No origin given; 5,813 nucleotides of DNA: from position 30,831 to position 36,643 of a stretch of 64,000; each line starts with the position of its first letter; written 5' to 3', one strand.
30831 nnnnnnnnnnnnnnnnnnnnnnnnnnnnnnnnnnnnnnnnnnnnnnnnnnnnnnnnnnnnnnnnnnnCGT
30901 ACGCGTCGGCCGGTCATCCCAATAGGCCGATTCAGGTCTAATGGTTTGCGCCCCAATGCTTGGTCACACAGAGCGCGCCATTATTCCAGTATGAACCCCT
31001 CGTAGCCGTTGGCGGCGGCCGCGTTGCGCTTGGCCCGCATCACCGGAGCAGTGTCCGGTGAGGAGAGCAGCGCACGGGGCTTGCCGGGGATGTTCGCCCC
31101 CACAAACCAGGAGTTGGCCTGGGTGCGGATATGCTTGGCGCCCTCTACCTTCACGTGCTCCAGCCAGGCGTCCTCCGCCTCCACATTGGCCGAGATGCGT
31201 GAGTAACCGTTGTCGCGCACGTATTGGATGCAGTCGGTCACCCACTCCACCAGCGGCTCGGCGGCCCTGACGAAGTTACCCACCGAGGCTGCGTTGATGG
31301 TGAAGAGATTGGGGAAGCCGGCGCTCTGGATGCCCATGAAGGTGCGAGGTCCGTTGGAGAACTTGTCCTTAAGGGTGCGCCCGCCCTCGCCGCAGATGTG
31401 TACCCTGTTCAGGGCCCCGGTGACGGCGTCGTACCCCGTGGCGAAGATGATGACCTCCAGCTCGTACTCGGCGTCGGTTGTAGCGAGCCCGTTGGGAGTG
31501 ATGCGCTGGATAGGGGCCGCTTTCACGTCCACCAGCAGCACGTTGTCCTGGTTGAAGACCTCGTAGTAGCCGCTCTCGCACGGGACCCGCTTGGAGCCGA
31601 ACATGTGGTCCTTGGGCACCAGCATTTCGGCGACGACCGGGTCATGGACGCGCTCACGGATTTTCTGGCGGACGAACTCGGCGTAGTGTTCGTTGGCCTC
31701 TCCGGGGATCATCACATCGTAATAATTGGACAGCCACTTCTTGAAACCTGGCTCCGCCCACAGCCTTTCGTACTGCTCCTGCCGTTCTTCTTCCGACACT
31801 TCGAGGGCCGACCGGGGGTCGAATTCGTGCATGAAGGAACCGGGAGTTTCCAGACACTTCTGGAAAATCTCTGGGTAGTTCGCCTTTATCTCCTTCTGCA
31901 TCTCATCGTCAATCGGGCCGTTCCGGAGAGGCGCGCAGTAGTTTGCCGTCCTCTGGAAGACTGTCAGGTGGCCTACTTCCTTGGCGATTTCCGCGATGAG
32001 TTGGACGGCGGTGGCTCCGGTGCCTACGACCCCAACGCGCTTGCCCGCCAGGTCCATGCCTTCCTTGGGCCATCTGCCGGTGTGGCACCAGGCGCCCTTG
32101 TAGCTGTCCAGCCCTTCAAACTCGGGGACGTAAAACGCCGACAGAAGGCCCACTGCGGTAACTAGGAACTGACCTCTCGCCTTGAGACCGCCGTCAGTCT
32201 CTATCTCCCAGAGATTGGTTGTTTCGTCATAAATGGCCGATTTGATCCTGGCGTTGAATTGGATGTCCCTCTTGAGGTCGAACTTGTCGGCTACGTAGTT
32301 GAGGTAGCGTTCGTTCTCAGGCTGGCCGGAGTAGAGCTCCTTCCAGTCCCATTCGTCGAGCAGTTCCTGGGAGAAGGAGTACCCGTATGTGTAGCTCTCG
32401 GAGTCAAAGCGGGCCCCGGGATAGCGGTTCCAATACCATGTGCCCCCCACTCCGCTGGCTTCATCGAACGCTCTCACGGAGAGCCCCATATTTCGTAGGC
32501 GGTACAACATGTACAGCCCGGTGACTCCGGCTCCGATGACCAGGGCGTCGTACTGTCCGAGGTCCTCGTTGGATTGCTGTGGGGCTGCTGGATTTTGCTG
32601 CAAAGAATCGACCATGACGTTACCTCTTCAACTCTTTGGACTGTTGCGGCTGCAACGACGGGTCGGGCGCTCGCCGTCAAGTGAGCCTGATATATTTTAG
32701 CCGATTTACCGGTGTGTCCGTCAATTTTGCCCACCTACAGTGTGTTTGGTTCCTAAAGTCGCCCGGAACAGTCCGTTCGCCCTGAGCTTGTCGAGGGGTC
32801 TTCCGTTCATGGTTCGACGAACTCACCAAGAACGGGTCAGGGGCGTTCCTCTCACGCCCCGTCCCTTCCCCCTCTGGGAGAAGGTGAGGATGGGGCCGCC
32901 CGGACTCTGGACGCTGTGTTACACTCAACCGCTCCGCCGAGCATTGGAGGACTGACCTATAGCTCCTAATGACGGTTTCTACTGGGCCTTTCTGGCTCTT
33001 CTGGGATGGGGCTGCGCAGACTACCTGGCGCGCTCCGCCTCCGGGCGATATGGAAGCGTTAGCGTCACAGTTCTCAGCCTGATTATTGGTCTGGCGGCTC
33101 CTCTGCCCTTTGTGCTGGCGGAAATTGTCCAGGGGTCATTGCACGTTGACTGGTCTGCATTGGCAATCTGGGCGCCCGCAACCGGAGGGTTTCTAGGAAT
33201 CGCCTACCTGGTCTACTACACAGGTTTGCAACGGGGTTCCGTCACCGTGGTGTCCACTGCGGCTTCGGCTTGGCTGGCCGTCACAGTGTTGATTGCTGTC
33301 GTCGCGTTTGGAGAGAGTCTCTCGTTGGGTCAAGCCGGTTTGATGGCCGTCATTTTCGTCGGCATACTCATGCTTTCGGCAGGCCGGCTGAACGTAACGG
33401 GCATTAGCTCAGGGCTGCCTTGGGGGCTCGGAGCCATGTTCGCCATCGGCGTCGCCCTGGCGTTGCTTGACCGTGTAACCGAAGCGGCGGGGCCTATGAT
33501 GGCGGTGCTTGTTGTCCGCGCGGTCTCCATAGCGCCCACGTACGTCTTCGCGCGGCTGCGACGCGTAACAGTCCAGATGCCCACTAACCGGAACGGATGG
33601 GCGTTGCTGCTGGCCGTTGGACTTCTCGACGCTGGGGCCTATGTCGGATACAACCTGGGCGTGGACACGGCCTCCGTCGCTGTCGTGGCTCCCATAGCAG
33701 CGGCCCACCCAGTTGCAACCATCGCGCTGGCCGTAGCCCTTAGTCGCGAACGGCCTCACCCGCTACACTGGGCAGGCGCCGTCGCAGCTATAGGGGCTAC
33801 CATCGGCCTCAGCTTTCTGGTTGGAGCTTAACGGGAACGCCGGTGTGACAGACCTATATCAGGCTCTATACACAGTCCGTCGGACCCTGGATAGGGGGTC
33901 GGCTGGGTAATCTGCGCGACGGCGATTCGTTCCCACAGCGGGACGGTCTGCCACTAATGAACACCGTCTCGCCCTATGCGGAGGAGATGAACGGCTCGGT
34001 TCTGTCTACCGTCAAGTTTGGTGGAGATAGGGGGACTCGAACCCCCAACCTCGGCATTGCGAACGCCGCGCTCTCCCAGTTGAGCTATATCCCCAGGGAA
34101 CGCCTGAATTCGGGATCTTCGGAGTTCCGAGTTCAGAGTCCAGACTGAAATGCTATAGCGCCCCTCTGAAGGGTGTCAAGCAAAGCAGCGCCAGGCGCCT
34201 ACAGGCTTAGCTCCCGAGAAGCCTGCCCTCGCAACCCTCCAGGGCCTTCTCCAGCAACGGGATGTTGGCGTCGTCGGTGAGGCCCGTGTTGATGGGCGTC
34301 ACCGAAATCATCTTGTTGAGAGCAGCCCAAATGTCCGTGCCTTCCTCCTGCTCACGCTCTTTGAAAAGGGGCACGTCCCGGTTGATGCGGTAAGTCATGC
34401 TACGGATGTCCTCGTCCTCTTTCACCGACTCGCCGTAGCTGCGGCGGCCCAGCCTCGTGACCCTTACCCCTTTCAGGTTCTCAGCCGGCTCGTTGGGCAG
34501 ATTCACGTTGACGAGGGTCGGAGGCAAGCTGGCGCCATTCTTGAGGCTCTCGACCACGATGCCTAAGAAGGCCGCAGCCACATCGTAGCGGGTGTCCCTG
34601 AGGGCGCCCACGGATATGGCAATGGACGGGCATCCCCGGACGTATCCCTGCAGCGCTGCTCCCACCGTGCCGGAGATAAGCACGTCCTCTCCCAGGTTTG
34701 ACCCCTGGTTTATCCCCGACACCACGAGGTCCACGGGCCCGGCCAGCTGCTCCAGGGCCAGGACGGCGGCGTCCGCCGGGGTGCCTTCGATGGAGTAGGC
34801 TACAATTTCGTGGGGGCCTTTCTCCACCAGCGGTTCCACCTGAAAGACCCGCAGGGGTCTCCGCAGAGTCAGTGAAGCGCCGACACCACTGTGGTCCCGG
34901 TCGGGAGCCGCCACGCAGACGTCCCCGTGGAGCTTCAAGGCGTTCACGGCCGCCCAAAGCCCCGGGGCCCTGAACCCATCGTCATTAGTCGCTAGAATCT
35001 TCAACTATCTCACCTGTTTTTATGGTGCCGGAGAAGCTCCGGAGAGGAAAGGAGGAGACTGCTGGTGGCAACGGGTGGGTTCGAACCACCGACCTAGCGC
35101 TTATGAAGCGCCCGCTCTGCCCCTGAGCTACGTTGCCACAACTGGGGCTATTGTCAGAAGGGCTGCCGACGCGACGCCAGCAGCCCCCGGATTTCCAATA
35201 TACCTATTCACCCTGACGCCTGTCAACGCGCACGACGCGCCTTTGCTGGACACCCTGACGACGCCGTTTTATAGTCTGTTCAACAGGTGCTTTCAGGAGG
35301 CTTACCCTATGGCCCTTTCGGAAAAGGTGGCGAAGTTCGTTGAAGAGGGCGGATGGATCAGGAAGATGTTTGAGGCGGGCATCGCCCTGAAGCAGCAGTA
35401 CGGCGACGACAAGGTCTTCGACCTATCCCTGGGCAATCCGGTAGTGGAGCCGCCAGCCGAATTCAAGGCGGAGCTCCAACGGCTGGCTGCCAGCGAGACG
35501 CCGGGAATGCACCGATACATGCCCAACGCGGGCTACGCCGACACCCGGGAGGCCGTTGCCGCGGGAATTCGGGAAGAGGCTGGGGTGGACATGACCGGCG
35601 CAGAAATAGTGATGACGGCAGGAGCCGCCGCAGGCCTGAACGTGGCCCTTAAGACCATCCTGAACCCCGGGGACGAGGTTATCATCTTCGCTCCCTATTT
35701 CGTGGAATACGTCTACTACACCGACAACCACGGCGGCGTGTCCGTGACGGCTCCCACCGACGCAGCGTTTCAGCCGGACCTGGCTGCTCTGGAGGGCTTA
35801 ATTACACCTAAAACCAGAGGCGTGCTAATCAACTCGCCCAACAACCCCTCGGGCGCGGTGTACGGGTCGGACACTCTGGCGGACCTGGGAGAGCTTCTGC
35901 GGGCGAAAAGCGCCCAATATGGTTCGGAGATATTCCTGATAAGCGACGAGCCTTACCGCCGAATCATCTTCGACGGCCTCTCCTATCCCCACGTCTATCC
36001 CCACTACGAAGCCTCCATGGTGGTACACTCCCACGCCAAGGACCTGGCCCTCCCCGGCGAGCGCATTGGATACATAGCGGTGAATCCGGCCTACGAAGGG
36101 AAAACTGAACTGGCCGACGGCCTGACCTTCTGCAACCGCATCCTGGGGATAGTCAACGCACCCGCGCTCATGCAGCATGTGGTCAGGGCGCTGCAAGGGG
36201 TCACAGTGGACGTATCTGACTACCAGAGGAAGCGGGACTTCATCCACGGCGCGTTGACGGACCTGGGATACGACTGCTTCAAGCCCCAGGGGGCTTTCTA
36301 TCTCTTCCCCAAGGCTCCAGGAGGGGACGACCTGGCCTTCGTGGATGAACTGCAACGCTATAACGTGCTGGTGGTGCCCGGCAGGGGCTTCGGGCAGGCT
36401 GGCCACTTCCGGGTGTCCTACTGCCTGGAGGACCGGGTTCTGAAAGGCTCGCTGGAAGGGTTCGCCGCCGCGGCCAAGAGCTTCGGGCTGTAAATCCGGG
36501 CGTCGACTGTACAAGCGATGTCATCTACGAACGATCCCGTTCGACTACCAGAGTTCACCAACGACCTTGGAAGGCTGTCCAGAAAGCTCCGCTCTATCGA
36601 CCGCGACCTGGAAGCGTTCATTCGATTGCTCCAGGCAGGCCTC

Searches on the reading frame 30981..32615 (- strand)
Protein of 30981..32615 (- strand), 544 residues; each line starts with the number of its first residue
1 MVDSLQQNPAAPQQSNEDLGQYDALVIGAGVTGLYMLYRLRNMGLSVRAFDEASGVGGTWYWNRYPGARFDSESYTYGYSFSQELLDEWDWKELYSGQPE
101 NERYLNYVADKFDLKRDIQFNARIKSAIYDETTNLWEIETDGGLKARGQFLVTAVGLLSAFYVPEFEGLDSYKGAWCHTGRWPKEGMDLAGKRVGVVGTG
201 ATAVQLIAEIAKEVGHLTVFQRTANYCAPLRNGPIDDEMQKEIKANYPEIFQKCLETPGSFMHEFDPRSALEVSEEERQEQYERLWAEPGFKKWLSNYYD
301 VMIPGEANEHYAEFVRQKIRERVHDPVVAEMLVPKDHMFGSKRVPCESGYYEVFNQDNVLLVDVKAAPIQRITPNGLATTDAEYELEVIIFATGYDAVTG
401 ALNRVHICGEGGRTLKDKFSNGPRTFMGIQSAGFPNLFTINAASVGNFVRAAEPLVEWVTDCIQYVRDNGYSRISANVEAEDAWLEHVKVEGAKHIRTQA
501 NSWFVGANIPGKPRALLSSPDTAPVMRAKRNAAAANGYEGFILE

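Call 34: search_protein_families(library=pfam, proteins=[window:30981-32615:-], max_evalue=0.0001)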
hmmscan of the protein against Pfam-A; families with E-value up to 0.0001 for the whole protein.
window:30981-32615:- (544 aa): 5 families
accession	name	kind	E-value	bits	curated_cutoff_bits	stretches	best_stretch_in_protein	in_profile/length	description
PF00743.25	FMO-like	-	5.7e-11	42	22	1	26-222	6-214/532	Flavin-binding monooxygenase-like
PF13450.12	NAD_binding_8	-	1.1e-09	38.9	21.9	1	26-76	1-51/68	NAD(P)-binding Rossmann-like domain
PF13738.12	Pyr_redox_3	-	2.7e-08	33.9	30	1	25-225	1-198/305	Pyridine nucleotide-disulphide oxidoreductase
PF13434.12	Lys_Orn_oxgnase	-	7.6e-07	29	21.3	1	99-221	95-220/339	L-lysine 6-monooxygenase/L-ornithine 5-monooxygenase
PF07992.20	Pyr_redox_2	-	1.3e-06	28.5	26.1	1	22-245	1-195/291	Pyridine nucleotide-disulphide oxidoreductase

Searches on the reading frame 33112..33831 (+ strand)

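Call 34: search_protein_families(library=pfam, proteins=[window:33112-33831:+], max_evalue=0.0001)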
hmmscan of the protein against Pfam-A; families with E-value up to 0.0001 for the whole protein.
window:33112-33831:+ (239 aa): 1 family
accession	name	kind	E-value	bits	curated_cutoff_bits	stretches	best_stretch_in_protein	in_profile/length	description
PF00892.27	EamA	-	3.6e-21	76.3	28.2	2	100-234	2-134/135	EamA-like transporter family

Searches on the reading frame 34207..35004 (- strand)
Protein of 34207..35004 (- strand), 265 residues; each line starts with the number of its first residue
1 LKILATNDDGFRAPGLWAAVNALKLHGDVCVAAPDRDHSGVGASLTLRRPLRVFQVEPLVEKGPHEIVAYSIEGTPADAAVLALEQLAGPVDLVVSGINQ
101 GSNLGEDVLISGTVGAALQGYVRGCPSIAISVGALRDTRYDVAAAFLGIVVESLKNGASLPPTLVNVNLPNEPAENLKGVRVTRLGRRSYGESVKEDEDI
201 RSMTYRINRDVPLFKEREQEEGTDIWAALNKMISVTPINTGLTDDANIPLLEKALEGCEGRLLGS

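Call 34: search_protein_families(library=pfam, proteins=[window:34207-35004:-], max_evalue=0.0001)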
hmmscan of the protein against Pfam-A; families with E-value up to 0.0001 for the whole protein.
window:34207-35004:- (265 aa): 1 family
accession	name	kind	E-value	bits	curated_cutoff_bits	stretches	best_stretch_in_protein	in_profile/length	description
PF01975.23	SurE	-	1.5e-54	185.1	22.1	1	3-191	1-188/189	Survival protein SurE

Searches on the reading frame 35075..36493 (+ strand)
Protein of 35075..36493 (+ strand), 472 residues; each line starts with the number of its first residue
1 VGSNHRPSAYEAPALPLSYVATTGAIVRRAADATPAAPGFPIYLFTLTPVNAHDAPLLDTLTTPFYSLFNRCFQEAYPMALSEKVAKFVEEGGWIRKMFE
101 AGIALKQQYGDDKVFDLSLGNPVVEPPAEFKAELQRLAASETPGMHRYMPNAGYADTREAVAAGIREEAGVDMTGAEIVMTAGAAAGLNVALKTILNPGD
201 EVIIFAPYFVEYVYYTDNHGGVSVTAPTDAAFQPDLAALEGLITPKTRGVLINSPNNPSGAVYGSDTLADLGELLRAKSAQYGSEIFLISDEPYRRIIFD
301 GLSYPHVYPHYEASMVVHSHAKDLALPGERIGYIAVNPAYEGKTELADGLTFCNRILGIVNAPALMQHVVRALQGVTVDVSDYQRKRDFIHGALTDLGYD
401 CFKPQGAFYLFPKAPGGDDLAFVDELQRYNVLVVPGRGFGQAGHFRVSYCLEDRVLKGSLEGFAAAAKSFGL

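Call 34: search_protein_families(library=pfam, proteins=[window:35075-36493:+], max_evalue=0.0001)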
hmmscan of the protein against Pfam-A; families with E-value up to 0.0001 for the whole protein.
window:35075-36493:+ (472 aa): 1 family
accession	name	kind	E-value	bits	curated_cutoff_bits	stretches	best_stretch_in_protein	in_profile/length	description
PF00155.27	Aminotran_1_2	-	1e-45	156.9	19.7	1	113-454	2-352/361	Aminotransferase class I and II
